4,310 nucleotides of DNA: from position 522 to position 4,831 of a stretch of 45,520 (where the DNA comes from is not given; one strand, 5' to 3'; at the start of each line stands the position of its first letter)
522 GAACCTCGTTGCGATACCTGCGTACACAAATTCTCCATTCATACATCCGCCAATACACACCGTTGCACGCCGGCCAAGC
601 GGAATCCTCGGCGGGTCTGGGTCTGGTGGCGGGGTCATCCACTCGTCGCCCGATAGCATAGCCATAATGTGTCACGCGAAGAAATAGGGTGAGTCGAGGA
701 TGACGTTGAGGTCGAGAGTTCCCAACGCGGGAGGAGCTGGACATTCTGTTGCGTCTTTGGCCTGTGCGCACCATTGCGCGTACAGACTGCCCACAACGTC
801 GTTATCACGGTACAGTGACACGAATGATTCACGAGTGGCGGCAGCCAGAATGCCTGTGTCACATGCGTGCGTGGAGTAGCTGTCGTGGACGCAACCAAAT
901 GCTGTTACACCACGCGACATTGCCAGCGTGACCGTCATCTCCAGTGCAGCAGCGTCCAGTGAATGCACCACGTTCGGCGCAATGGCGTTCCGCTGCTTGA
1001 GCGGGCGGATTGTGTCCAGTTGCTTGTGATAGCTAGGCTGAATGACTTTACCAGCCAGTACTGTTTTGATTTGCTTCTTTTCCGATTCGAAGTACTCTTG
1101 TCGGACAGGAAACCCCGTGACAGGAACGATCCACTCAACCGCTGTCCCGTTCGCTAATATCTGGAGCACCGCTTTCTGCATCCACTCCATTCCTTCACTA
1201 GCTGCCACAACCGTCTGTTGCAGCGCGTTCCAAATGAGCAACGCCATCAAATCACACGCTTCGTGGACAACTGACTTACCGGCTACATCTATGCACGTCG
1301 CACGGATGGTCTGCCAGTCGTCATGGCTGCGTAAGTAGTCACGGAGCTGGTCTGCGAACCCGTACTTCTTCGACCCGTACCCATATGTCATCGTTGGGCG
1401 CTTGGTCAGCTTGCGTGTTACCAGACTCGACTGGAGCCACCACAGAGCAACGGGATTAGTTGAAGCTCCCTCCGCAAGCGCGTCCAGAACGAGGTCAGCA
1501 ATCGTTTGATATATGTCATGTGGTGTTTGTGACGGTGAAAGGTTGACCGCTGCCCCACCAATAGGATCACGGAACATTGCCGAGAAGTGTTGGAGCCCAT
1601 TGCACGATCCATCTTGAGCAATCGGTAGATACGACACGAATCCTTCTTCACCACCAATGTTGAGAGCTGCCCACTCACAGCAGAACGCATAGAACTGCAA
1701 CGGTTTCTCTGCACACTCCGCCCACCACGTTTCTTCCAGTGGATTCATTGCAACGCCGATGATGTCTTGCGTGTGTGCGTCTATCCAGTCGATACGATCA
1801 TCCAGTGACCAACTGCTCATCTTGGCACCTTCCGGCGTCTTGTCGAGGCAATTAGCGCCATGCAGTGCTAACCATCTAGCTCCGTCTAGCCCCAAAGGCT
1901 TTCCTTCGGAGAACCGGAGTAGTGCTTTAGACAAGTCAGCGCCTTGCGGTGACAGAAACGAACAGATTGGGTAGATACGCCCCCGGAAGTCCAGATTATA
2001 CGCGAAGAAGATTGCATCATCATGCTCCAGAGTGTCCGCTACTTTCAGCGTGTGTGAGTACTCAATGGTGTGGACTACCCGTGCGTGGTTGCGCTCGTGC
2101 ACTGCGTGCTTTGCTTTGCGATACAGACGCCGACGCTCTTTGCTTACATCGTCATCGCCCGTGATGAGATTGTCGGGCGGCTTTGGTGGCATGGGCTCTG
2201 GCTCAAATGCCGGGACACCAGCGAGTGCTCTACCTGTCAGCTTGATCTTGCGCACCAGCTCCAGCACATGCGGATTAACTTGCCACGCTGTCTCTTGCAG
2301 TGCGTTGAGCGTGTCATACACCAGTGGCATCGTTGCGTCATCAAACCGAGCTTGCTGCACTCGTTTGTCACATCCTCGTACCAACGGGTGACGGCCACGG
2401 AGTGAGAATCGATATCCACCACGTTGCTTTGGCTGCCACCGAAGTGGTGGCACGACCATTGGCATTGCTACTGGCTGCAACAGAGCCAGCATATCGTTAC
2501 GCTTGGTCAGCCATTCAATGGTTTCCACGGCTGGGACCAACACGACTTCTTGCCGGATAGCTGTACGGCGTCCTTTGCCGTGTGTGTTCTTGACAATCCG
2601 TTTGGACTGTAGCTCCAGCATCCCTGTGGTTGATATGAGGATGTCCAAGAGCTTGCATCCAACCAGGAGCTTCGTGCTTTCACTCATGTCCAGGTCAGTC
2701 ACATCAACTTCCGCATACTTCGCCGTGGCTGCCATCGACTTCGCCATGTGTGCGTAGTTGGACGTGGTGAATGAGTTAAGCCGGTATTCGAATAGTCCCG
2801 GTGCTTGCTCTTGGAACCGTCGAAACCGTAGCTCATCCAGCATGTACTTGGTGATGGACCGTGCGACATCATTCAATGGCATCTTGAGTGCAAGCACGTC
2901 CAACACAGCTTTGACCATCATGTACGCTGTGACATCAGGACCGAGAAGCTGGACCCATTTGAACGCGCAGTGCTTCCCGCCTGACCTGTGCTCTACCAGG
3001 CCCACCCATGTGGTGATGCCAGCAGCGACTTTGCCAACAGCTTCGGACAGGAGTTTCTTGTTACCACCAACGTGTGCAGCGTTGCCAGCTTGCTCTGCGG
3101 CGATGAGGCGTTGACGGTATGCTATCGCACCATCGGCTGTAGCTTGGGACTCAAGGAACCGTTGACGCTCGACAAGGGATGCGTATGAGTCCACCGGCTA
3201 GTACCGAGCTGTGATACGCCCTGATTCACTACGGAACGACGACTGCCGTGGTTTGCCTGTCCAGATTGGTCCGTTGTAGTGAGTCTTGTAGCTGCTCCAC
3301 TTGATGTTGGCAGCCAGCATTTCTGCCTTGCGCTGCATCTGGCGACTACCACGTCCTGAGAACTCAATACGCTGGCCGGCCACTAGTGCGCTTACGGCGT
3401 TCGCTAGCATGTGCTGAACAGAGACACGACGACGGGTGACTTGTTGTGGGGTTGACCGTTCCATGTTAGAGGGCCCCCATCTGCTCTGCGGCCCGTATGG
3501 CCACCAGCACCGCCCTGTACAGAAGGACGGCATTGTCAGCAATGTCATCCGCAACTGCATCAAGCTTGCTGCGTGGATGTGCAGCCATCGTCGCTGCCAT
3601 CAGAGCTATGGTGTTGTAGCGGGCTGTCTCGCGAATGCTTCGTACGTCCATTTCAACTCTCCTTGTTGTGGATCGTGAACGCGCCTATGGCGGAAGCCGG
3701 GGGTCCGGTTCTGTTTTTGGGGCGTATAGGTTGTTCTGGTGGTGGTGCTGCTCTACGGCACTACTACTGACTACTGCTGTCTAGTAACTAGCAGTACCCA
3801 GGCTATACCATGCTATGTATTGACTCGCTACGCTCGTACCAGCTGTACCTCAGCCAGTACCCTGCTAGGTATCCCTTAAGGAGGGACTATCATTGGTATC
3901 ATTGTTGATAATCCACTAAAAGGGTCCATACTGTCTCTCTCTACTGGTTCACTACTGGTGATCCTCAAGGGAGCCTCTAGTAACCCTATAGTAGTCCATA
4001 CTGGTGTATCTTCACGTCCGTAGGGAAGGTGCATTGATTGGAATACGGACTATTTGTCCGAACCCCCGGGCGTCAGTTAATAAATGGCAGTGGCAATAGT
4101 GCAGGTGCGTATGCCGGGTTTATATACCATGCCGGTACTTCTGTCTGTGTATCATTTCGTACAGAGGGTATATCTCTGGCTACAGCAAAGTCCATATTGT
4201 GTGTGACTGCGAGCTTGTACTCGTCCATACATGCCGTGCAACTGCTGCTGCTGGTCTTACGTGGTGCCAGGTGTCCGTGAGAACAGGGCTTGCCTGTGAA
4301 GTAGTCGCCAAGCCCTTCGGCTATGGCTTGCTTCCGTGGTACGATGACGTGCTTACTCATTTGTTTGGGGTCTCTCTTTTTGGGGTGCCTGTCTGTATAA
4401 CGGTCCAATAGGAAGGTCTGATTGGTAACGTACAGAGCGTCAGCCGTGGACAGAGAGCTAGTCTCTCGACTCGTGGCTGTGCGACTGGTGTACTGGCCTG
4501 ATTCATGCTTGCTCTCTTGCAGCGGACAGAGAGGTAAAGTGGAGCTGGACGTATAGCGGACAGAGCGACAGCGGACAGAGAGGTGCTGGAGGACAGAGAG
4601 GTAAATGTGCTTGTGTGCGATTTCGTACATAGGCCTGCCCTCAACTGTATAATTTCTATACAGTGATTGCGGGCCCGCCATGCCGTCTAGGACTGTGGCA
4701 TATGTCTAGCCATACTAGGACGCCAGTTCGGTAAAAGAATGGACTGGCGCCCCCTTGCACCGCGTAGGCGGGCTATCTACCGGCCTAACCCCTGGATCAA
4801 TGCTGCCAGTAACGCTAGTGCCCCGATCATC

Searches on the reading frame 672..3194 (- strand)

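Call 18: search_protein_families(library=phrogs, proteins=[window:672-3194:-], max_evalue=0.00001)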
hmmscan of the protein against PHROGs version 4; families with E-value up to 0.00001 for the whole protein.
window:672-3194:- (840 aa): 4 families
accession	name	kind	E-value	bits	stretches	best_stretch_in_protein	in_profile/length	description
phrog_414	-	DNA, RNA and nucleotide metabolism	3.8e-221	737.5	1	6-840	3-816/816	RNA polymerase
phrog_2166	-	DNA, RNA and nucleotide metabolism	1.1e-56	193.7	1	115-612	89-505/505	N4-like RNA polymerase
phrog_2051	-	DNA, RNA and nucleotide metabolism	9.8e-30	104.9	1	463-755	24-254/401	RNA polymerase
phrog_36028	-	DNA, RNA and nucleotide metabolism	9.4e-07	29.6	1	161-321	140-298/320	RNA polymerase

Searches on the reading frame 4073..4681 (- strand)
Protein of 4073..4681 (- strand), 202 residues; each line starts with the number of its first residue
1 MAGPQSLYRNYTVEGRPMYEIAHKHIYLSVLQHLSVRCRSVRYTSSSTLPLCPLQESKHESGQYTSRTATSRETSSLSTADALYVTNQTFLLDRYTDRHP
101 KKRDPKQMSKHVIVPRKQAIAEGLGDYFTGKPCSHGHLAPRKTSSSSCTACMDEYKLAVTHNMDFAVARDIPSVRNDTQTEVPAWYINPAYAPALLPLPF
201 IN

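Call 49: search_protein_families(library=phrogs, proteins=[window:4073-4681:-], max_evalue=0.001)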
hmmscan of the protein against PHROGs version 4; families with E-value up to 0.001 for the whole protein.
window:4073-4681:- (202 aa): 2 families
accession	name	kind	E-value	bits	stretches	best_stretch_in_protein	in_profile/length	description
phrog_1081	-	unknown function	7.2e-11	43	1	113-155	3-45/67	-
phrog_1035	-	DNA, RNA and nucleotide metabolism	0.00015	22.7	1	105-157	40-101/271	endonuclease VII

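Call 74: search_protein_families(library=pfam, proteins=[window:4073-4681:-], max_evalue=0.01)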
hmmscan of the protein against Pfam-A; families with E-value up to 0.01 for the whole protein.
window:4073-4681:- (202 aa): 0 families
